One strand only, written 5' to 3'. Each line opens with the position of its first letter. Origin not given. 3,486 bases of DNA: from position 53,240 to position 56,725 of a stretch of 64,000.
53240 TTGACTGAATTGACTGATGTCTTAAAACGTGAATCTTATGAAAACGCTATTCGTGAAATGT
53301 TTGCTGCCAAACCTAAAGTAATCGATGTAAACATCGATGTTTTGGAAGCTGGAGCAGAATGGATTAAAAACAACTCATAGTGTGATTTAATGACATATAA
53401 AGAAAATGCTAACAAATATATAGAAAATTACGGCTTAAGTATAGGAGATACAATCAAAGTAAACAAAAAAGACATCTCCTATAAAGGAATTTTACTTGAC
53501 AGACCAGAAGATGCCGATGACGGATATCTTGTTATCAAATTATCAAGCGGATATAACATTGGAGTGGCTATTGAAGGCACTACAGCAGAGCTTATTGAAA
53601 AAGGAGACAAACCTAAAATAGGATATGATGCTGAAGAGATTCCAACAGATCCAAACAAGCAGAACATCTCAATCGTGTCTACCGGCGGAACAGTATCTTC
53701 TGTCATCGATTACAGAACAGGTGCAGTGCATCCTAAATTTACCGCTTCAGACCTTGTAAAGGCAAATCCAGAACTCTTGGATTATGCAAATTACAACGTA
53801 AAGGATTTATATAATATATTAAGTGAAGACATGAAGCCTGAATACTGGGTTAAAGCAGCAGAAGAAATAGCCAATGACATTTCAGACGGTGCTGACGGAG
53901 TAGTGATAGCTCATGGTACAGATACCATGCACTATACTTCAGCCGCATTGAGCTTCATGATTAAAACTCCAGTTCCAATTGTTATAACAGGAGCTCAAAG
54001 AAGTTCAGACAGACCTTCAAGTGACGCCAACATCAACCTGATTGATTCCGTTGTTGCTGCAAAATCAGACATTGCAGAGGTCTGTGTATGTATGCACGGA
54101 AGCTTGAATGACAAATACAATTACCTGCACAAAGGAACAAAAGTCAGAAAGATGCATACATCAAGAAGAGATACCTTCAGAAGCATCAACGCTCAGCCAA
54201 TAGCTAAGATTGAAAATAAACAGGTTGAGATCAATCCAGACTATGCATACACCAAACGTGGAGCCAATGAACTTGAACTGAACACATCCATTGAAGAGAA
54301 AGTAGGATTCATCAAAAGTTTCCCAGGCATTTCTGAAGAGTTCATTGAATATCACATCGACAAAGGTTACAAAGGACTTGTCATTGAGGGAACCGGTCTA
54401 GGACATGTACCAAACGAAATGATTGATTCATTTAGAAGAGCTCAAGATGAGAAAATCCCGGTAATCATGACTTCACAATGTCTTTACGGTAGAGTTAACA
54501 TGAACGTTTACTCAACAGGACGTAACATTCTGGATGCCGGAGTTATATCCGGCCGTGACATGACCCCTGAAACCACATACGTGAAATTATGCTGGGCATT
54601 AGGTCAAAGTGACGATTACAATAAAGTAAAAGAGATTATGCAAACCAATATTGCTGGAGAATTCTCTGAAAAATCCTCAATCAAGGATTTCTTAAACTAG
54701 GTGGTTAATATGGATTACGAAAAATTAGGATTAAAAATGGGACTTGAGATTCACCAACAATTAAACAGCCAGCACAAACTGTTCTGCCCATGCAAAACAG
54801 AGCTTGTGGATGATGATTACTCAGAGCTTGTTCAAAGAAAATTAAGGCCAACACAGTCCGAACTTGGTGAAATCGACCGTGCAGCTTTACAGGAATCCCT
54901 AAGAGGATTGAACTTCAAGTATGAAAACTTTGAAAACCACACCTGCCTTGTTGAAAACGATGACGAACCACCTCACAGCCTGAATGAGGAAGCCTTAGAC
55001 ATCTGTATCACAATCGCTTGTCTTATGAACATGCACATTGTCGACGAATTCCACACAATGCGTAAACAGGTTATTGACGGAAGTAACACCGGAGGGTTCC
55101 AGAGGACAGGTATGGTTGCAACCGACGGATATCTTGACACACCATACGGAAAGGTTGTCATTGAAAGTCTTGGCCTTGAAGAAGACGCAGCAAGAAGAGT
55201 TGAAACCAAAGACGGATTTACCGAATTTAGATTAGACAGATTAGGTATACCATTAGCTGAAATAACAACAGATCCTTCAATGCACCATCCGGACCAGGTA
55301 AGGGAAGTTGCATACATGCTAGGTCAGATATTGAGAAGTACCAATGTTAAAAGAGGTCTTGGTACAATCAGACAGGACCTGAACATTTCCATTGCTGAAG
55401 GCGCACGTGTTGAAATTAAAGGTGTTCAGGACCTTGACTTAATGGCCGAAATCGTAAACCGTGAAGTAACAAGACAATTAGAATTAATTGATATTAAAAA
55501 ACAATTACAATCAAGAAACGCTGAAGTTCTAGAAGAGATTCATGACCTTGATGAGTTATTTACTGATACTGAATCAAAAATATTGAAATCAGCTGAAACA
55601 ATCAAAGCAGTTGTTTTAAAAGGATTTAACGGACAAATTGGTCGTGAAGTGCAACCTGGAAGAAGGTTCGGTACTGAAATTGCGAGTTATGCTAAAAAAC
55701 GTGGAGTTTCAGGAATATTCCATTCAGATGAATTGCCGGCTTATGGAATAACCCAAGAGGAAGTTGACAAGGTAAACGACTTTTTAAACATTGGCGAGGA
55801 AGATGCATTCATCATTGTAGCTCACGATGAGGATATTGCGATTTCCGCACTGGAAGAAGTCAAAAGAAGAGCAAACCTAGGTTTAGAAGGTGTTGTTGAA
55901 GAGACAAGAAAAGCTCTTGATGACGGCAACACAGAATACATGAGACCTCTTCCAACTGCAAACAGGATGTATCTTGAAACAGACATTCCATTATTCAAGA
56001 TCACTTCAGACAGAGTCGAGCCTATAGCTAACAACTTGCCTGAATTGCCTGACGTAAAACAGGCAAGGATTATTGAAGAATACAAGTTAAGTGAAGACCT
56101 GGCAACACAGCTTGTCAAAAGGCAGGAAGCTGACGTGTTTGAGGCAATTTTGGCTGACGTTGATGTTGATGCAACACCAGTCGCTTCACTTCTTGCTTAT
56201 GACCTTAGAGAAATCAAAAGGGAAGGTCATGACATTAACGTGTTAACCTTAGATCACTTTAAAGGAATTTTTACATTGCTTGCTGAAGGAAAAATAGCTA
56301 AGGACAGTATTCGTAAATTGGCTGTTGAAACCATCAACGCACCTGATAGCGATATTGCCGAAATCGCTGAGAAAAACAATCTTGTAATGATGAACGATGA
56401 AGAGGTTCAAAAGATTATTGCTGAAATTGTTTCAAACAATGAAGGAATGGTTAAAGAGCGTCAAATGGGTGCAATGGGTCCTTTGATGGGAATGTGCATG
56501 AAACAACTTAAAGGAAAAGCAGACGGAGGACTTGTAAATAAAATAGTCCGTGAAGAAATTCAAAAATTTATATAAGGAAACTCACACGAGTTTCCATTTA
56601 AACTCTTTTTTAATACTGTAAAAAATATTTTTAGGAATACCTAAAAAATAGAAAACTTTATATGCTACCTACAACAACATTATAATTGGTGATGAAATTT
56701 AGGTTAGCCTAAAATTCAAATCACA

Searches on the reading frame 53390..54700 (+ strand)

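Call 13: search_protein_families(library=pfam, proteins=[window:53390-54700:+])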
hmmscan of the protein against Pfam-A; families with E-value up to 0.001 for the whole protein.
window:53390-54700:+ (436 aa): 3 families
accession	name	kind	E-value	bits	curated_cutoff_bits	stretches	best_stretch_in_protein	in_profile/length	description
PF00710.25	Asparaginase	-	9.9e-63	211.6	22.5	1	92-283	1-189/193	Asparaginase, N-terminal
PF17763.6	Asparaginase_C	-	5.7e-37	126.6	34.6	1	304-417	1-114/114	Glutaminase/Asparaginase C-terminal domain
PF18195.6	GatD_N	-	2.2e-19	69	25.7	1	17-69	2-54/54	GatD N-terminal domain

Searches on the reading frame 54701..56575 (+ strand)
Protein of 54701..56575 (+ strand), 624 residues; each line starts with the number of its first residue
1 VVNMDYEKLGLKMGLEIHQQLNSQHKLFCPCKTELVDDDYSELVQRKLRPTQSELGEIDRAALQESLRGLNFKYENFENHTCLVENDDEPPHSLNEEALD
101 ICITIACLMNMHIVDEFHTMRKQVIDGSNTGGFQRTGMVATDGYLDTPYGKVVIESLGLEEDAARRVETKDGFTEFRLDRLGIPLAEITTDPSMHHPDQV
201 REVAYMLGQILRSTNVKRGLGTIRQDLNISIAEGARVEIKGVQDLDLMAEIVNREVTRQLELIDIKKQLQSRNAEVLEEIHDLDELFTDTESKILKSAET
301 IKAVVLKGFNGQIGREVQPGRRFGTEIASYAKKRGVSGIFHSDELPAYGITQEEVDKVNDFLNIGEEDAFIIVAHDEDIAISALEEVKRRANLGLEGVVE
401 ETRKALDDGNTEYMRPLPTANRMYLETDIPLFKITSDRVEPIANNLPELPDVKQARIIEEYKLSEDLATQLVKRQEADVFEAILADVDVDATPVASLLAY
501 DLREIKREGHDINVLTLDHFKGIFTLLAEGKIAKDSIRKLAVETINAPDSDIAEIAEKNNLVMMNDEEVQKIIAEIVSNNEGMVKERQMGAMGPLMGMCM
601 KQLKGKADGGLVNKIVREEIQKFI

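Call 13: search_protein_families(library=pfam, proteins=[window:54701-56575:+])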
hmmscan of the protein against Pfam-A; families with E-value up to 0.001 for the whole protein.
window:54701-56575:+ (624 aa): 4 families
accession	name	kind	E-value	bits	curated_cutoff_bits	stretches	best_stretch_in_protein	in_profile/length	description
PF02934.20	GatB_N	-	2.4e-55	188.1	23.4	1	12-439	2-276/277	GatB/GatE catalytic domain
PF02637.23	GatB_Yqey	-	9.7e-27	94.1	27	1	478-620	1-148/148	GatB domain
PF02938.19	GAD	-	3.9e-15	56.3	23.4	1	294-384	4-95/95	GAD domain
PF09424.15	YqeY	-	1.3e-07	32.2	27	1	564-619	91-142/143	Yqey-like protein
